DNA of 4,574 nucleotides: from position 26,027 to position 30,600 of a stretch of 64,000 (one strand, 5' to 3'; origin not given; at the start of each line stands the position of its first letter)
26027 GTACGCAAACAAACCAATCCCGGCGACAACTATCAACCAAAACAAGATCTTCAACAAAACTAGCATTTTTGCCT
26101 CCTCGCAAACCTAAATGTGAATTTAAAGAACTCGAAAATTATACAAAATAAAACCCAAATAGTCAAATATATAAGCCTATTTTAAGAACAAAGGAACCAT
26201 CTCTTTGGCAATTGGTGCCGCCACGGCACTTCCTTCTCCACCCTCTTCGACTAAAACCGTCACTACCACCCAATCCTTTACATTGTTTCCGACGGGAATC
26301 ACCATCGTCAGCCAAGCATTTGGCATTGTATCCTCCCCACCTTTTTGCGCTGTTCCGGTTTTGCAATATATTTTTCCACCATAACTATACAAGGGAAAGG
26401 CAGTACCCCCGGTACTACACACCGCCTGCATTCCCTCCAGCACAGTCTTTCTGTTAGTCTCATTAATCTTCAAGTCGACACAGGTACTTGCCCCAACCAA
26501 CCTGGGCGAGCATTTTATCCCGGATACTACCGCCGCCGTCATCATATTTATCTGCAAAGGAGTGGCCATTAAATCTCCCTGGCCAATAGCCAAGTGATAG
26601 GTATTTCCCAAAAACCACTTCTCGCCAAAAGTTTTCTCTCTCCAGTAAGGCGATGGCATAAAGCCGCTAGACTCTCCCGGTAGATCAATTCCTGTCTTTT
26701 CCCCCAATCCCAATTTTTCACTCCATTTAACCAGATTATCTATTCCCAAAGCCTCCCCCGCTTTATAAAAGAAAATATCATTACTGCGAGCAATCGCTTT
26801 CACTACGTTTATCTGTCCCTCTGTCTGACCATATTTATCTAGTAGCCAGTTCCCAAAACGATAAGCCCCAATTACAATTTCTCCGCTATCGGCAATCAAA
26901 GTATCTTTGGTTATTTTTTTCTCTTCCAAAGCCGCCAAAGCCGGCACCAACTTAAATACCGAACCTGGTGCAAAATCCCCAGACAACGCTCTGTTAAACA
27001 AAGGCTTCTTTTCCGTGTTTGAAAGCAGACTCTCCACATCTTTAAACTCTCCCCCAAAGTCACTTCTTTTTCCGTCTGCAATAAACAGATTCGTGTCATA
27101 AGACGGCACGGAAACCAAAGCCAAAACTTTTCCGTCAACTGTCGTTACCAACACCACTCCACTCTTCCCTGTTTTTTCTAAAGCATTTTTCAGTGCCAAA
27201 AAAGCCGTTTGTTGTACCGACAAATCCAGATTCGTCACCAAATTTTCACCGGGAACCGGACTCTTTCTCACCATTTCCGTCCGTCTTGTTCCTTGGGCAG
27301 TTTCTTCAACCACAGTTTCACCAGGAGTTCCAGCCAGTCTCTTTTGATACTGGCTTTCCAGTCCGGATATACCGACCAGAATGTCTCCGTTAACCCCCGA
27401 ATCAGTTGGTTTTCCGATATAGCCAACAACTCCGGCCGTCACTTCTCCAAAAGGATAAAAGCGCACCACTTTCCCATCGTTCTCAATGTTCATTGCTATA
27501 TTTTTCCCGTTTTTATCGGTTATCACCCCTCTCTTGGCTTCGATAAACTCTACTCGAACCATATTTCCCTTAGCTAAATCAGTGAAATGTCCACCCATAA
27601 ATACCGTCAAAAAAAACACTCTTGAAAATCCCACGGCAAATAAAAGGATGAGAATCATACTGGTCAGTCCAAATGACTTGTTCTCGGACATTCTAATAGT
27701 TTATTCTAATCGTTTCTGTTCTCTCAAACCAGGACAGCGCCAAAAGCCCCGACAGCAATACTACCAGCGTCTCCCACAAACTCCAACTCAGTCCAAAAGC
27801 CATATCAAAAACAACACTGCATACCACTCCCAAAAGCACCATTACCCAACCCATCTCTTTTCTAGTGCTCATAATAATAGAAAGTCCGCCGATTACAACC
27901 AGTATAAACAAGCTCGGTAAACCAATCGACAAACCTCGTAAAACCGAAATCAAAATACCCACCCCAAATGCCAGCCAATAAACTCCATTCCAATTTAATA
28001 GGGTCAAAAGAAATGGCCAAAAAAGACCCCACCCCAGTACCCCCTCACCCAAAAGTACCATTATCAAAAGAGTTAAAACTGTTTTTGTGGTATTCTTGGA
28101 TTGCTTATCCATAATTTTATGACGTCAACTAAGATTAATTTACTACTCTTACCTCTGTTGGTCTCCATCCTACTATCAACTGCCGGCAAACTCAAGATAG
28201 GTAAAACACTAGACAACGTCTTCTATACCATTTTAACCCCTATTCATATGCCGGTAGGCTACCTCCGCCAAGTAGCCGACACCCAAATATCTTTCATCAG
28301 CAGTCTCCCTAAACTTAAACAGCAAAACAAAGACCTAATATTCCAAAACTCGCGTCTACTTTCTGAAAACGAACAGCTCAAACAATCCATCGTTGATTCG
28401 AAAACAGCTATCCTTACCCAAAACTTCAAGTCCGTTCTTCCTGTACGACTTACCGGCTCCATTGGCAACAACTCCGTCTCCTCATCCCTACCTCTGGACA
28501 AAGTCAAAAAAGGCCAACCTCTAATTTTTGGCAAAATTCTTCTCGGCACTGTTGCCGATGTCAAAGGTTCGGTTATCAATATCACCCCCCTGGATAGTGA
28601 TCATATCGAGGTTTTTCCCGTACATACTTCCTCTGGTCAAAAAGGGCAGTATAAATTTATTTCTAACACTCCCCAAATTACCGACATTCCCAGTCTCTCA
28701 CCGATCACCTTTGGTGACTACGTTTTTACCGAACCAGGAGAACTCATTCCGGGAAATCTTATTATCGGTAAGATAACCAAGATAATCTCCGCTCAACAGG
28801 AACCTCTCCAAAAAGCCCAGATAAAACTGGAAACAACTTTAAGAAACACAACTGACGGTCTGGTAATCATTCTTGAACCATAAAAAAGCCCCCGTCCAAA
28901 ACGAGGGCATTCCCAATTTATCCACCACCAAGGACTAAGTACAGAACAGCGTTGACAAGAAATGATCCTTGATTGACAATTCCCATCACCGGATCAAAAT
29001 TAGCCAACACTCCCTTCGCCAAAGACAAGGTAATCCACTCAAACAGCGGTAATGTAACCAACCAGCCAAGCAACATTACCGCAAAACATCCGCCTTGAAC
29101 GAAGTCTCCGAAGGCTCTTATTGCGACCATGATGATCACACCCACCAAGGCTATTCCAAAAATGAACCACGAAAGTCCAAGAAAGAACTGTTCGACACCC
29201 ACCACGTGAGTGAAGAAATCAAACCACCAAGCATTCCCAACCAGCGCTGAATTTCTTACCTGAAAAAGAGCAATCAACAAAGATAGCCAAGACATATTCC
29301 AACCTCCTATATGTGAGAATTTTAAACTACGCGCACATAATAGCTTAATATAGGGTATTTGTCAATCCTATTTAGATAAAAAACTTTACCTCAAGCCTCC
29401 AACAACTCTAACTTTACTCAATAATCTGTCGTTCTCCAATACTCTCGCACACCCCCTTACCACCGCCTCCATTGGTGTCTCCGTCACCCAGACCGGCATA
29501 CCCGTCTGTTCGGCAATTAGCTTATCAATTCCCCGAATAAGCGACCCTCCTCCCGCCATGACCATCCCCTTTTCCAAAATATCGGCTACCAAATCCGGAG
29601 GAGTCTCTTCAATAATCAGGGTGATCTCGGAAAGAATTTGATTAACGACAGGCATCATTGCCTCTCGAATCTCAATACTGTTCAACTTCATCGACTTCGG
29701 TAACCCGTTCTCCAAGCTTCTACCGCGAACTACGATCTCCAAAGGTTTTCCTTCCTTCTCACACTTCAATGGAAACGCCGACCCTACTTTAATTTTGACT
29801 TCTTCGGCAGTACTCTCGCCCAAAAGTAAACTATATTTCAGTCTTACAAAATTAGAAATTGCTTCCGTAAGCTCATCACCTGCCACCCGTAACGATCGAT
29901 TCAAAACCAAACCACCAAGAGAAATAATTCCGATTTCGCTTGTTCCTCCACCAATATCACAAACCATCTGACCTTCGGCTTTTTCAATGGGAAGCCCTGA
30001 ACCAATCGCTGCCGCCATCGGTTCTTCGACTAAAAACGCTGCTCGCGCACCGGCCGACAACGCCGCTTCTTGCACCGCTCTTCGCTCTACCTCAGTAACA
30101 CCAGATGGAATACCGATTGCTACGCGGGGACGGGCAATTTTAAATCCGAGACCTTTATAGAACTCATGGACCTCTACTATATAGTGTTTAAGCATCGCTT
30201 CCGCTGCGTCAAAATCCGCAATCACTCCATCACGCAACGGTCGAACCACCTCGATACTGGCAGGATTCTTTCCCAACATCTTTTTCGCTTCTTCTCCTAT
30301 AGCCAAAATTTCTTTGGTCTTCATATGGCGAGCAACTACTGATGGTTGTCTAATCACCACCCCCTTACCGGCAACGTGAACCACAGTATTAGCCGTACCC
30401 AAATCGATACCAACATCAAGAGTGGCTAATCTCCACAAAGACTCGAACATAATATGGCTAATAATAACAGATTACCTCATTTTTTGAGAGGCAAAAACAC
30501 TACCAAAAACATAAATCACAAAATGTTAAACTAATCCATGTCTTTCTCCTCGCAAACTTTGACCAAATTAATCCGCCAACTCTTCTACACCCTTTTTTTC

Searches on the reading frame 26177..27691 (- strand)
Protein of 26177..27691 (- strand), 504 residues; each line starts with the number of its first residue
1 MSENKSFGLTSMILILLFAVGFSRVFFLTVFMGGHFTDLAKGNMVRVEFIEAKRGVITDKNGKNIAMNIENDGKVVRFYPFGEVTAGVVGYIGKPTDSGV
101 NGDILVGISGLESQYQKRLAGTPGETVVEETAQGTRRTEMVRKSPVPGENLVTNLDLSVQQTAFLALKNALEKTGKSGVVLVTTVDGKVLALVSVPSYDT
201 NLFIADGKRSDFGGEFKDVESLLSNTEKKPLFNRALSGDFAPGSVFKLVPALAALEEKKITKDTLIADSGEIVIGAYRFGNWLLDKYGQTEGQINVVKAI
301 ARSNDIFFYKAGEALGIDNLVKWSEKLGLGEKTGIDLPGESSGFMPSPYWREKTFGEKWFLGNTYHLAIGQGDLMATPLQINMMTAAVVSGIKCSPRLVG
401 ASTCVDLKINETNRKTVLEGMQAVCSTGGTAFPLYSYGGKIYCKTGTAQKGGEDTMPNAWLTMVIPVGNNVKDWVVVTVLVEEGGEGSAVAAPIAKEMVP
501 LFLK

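Call 38: search_protein_families(library=pfam, proteins=[window:26177-27691:-], max_evalue=0.00001)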
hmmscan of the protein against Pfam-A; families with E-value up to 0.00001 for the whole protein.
window:26177-27691:- (504 aa): 2 families
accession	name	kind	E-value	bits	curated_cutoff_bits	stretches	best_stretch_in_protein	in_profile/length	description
PF00905.27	Transpeptidase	-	7.8e-48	163.6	22.1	1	179-498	3-297/299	Penicillin binding protein transpeptidase domain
PF03717.20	PBP_dimer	-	1.2e-13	52.4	24.4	1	74-138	105-177/180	Penicillin-binding Protein dimerisation domain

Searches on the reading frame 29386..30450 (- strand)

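Call 39: search_protein_families(library=pfam, proteins=[window:29386-30450:-], max_evalue=0.00001)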
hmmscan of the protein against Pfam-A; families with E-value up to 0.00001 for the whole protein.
window:29386-30450:- (354 aa): 4 families
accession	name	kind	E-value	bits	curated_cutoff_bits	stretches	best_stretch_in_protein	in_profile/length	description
PF06723.19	MreB_Mbl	-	3.2e-126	421.1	27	1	12-342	3-323/327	MreB/Mbl protein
PF14450.12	FtsA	-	2.7e-13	50.8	31.8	1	163-325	2-112/127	Cell division protein FtsA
PF00012.26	HSP70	-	8.2e-13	47.9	20.6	1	110-335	136-369/599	Hsp70 protein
PF00022.25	Actin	-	1.7e-08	34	27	1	33-204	28-189/410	Actin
